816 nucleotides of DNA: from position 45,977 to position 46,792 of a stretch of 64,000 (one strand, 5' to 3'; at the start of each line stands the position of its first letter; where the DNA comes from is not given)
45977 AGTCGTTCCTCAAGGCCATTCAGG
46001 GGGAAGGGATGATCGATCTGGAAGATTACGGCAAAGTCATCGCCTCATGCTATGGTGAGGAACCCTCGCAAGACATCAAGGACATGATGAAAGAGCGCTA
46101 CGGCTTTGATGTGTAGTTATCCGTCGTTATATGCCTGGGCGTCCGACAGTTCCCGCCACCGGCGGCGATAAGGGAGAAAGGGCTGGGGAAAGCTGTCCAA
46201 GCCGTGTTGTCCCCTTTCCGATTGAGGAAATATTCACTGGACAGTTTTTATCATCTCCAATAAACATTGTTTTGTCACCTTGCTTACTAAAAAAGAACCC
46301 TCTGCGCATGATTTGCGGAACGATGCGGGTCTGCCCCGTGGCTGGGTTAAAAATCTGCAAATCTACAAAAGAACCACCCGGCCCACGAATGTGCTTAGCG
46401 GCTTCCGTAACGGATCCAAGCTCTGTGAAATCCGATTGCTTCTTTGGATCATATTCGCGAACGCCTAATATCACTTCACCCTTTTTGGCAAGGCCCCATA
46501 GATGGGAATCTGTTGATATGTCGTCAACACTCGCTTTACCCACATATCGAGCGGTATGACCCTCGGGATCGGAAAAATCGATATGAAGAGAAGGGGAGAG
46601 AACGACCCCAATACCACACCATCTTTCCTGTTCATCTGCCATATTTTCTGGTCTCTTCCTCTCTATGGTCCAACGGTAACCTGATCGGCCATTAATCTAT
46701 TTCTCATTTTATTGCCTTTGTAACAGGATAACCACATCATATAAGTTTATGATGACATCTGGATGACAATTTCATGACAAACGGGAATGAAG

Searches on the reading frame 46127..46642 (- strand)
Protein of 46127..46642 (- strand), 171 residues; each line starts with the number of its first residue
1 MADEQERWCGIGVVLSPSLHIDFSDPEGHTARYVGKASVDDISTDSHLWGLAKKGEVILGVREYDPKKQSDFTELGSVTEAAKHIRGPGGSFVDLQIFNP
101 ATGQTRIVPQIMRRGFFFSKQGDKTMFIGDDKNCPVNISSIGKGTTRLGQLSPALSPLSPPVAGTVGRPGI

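Call 114: search_protein_families(library=pfam, alignment_id=A11, max_evalue=0.01)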
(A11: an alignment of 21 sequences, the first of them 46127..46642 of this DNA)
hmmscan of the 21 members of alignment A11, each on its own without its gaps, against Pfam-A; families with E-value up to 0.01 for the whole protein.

A. member 1, window:46127-46642:- (171 aa): 0 families

B. families by the number of members that match (of 21 scanned): 10 families
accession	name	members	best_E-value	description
PF04264.18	YceI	1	1.2e-41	YceI-like domain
PF01292.26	Ni_hydr_CYTB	1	6.4e-35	Prokaryotic cytochrome b561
PF01381.28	HTH_3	1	3.8e-11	Helix-turn-helix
PF13443.12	HTH_26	1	1.1e-06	Cro/C1-type HTH DNA-binding domain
PF13560.12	HTH_31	1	5.3e-06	Helix-turn-helix domain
PF12844.13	HTH_19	1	0.0001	Helix-turn-helix domain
PF08279.18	HTH_11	1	0.0015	HTH domain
PF13412.12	HTH_24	1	0.0019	Winged helix-turn-helix DNA-binding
PF13311.11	DUF4080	1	0.0033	Protein of unknown function (DUF4080)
PF14358.11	DUF4405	1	0.0085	Domain of unknown function (DUF4405)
